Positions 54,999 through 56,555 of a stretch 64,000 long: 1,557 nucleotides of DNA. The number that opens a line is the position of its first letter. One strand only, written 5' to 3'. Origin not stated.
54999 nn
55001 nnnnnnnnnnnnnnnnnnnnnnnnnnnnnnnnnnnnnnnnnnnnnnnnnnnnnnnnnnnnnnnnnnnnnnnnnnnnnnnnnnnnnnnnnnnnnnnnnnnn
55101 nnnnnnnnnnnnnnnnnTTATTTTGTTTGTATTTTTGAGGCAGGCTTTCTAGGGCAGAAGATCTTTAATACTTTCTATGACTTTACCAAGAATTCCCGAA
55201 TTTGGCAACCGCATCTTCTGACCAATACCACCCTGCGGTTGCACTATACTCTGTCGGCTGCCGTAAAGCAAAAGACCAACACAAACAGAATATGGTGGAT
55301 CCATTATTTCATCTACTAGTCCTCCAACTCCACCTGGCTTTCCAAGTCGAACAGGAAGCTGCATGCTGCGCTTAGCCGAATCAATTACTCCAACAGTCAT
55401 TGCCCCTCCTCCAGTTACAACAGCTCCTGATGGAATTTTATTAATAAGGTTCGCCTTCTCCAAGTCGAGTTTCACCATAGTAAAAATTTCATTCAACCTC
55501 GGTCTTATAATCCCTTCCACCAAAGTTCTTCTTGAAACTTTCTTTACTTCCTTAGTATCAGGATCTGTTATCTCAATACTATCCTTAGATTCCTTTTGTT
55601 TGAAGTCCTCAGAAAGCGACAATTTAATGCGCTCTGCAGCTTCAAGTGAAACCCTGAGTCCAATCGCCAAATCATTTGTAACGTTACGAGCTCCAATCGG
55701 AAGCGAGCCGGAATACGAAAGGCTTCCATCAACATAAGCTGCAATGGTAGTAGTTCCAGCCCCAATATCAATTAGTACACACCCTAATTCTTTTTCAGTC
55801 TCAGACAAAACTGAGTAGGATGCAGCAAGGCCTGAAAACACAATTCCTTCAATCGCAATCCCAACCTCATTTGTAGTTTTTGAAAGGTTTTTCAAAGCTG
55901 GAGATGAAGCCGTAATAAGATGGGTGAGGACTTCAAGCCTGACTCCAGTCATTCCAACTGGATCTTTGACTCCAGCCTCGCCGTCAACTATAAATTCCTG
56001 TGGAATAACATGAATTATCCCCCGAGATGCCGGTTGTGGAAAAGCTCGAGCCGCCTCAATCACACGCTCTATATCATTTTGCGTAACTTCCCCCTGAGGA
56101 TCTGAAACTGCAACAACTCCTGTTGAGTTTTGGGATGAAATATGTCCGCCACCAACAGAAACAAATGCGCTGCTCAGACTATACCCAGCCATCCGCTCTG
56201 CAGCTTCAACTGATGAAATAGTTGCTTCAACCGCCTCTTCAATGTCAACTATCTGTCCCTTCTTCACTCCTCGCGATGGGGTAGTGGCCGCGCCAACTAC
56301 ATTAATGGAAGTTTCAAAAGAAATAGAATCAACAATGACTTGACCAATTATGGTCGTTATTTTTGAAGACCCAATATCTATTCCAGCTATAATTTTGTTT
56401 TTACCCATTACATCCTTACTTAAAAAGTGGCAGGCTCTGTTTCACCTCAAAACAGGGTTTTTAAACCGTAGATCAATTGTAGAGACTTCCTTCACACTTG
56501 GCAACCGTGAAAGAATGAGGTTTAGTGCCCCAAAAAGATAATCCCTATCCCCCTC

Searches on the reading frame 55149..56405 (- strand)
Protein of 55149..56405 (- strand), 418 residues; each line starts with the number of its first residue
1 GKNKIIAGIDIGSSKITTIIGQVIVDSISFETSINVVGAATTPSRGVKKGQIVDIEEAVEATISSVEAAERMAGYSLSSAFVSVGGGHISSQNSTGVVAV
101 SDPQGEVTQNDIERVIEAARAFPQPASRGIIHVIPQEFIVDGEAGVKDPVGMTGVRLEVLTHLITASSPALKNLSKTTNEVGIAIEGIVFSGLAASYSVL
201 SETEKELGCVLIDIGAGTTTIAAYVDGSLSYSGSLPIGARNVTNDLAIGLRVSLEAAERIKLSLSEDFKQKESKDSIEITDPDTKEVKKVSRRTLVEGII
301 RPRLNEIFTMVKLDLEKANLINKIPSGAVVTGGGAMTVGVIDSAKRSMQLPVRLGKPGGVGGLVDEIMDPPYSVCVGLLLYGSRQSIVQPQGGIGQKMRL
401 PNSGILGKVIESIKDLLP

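Call 102: search_protein_families(library=pfam, proteins=[window:55149-56405:-], max_evalue=0.001)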
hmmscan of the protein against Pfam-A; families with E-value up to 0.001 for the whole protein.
window:55149-56405:- (418 aa): 5 families
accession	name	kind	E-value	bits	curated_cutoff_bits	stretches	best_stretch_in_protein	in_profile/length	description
PF14450.12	FtsA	-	1.7e-32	112.9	31.8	2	210-377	1-127/127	Cell division protein FtsA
PF02491.25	SHS2_FTSA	-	2.3e-31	108.4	25.4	1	86-165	1-79/79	SHS2 domain inserted in FTSA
PF06723.19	MreB_Mbl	-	2.2e-08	33.8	27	1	201-355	139-304/327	MreB/Mbl protein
PF06277.17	EutA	-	0.00013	21.5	27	1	185-311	123-243/475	Ethanolamine utilisation protein EutA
PF11104.14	PilM_2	-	0.00031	20.2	27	0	196-268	169-243/340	Type IV pilus assembly protein PilM;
